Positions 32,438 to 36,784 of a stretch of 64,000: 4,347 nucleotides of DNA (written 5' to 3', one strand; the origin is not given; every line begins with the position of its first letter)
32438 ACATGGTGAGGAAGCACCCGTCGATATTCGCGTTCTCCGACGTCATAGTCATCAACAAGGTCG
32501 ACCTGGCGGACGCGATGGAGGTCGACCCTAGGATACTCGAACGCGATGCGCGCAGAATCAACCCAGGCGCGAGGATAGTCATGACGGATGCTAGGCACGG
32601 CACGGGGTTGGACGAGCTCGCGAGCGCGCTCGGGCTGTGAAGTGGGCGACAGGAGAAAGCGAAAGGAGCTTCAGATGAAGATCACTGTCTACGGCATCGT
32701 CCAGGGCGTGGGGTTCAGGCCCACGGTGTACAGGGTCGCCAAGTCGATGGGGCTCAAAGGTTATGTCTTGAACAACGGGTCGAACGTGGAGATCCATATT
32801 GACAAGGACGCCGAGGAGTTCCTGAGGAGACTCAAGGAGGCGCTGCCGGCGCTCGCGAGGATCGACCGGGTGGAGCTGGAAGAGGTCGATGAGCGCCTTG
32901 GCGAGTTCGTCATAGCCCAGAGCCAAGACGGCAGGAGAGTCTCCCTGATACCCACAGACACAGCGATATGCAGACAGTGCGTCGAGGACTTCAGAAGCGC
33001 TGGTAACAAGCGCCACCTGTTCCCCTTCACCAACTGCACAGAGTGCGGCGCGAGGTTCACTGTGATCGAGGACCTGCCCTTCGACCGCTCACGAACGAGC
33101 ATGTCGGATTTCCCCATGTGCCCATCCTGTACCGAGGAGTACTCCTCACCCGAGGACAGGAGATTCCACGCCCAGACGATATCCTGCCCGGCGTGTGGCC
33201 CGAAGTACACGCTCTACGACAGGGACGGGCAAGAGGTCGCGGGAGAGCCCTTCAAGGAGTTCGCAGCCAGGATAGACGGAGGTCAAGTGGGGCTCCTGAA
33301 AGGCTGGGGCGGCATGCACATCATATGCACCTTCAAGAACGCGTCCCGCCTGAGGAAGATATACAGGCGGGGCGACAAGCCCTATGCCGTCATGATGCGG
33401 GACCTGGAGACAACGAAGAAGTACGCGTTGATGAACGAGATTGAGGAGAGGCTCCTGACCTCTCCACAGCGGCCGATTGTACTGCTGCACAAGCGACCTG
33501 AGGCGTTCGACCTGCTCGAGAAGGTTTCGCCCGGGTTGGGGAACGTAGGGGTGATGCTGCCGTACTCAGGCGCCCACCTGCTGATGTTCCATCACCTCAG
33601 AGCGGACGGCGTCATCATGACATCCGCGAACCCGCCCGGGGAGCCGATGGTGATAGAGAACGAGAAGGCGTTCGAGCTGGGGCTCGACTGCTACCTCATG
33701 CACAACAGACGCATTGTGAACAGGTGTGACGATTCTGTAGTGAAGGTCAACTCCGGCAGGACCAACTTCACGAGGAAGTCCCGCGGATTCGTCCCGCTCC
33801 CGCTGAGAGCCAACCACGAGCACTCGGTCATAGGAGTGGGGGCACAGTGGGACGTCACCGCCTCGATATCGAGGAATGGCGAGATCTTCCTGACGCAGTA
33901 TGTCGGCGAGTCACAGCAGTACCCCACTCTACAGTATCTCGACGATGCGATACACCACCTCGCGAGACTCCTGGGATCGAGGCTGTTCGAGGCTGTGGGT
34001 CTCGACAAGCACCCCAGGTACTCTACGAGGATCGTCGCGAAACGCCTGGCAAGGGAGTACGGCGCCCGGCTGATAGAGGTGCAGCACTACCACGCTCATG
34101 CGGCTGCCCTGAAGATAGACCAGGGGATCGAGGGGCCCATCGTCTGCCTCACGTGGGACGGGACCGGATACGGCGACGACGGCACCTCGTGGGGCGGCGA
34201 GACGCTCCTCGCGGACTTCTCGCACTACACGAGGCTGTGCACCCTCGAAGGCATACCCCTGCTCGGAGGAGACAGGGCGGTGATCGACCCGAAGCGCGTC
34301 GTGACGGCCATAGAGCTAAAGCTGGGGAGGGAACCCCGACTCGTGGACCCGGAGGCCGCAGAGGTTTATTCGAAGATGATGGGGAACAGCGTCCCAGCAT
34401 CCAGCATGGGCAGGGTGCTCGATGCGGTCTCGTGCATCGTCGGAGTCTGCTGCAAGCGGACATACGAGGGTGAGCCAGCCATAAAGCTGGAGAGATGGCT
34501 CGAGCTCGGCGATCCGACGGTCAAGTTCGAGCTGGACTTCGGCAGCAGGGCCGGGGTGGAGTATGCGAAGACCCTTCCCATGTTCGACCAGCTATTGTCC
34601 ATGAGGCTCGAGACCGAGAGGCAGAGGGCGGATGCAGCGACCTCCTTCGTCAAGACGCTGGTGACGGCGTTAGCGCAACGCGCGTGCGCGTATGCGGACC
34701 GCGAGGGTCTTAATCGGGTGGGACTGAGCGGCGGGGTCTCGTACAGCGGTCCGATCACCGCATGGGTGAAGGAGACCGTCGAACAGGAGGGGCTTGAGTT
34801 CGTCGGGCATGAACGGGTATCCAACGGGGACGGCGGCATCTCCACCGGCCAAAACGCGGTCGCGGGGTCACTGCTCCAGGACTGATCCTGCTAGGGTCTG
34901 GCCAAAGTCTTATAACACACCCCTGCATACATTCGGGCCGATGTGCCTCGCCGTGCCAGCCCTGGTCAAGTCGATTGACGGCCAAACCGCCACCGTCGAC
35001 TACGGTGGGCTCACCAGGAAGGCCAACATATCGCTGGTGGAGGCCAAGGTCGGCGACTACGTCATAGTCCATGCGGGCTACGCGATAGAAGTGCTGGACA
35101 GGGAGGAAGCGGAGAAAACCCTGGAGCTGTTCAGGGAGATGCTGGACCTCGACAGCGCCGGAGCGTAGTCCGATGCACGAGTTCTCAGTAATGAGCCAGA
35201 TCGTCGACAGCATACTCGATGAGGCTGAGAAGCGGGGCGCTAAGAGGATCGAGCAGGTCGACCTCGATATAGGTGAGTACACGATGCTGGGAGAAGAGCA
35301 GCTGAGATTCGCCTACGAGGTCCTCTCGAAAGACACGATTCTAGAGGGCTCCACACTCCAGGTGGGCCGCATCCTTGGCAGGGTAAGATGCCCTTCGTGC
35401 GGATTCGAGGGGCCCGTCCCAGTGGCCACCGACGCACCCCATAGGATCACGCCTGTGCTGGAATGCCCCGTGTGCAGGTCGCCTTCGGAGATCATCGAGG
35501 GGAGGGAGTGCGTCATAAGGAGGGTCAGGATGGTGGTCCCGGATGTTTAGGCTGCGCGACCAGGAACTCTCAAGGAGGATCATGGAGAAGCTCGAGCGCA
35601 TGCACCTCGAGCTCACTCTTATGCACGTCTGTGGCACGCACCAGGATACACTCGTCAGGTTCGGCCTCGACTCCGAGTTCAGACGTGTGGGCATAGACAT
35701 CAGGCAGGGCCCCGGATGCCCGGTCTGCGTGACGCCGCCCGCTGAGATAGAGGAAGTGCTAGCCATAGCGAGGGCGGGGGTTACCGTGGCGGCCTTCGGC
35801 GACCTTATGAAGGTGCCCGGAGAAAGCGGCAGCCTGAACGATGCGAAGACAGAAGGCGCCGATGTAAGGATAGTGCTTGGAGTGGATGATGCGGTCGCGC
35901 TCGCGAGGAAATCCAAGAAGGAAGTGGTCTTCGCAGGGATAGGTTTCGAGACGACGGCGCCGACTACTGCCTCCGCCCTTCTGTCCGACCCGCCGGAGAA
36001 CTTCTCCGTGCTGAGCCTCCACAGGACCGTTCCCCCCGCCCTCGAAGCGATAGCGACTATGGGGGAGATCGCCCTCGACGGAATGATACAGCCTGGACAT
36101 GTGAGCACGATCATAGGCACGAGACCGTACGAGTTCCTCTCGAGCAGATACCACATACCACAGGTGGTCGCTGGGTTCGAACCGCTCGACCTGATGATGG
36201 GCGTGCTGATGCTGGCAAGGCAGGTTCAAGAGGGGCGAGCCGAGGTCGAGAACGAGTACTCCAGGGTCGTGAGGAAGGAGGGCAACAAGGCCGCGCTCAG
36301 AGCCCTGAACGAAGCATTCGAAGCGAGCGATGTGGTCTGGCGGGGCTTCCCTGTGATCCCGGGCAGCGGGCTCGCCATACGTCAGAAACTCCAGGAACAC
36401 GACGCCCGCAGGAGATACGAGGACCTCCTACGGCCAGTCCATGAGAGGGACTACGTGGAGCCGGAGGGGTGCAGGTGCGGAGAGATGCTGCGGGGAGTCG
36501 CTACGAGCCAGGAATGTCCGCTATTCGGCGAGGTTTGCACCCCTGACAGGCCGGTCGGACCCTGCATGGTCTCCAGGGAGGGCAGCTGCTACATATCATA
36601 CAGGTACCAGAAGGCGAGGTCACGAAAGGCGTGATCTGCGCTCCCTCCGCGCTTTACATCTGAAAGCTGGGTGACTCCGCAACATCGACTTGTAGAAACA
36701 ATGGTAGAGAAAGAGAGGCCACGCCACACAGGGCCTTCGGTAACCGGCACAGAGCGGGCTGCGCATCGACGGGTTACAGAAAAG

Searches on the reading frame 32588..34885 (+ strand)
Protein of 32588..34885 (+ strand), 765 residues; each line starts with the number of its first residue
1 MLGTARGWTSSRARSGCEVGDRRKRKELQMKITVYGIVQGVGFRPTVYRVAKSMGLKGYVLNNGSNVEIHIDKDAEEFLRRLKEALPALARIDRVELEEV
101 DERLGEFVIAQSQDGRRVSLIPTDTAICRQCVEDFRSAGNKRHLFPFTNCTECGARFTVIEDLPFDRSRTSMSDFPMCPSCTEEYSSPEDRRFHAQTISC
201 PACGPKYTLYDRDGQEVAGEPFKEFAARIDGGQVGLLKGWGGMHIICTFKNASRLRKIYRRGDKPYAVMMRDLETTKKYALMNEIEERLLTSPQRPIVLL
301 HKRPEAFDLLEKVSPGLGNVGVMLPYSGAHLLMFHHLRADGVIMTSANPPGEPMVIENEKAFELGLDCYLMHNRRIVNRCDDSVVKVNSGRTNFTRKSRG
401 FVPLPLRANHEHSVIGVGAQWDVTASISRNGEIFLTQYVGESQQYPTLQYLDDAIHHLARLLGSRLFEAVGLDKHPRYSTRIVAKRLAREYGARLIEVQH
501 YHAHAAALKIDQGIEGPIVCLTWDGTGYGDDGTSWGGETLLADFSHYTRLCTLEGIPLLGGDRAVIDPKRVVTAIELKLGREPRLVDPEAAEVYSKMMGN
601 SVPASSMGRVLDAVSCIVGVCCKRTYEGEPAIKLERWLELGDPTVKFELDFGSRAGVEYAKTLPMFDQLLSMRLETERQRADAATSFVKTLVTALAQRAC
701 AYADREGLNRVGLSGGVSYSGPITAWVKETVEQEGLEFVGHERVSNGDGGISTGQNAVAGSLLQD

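Call 4: search_protein_families(library=pfam, proteins=[window:32588-34885:+], max_evalue=0.01)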
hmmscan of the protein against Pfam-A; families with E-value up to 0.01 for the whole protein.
window:32588-34885:+ (765 aa): 6 families
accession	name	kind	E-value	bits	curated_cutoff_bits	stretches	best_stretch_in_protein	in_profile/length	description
PF22521.2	HypF_C_2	-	2.5e-57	194.9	27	1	521-755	2-241/241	Carbamoyltransferase, Kae1-like Domain, second subdomain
PF01300.24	Sua5_yciO_yrdC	-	5.6e-29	101.3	25.1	1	229-397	3-177/178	Telomere recombination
PF07503.17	zf-HYPF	-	1.7e-25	89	23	2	177-210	1-34/34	HypF finger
PF17788.7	HypF_C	-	3.1e-18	66.7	23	1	410-508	2-96/99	HypF Kae1-like domain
PF00708.24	Acylphosphatase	-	4.4e-18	65.8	22.5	1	31-103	2-77/85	Acylphosphatase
PF00814.31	TsaD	-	2.5e-07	31.1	24.8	1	483-525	72-113/264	tRNA N6-adenosine threonylcarbamoyltransferase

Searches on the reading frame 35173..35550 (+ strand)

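Call 4: search_protein_families(library=pfam, proteins=[window:35173-35550:+], max_evalue=0.01)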
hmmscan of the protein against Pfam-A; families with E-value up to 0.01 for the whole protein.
window:35173-35550:+ (125 aa): 1 family
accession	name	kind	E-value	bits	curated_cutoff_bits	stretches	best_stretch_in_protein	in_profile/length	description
PF01155.25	HypA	-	4.9e-26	91.4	28.9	1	1-119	1-111/112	Hydrogenase/urease nickel incorporation, metallochaperone, hypA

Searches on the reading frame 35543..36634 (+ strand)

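Call 4: search_protein_families(library=pfam, proteins=[window:35543-36634:+], max_evalue=0.01)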
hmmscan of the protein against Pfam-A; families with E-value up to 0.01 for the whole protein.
window:35543-36634:+ (363 aa): 1 family
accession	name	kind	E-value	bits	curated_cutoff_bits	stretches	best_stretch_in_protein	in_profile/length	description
PF01924.21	HypD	-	3.1e-130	434.8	25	1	9-356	6-351/351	Hydrogenase formation hypA family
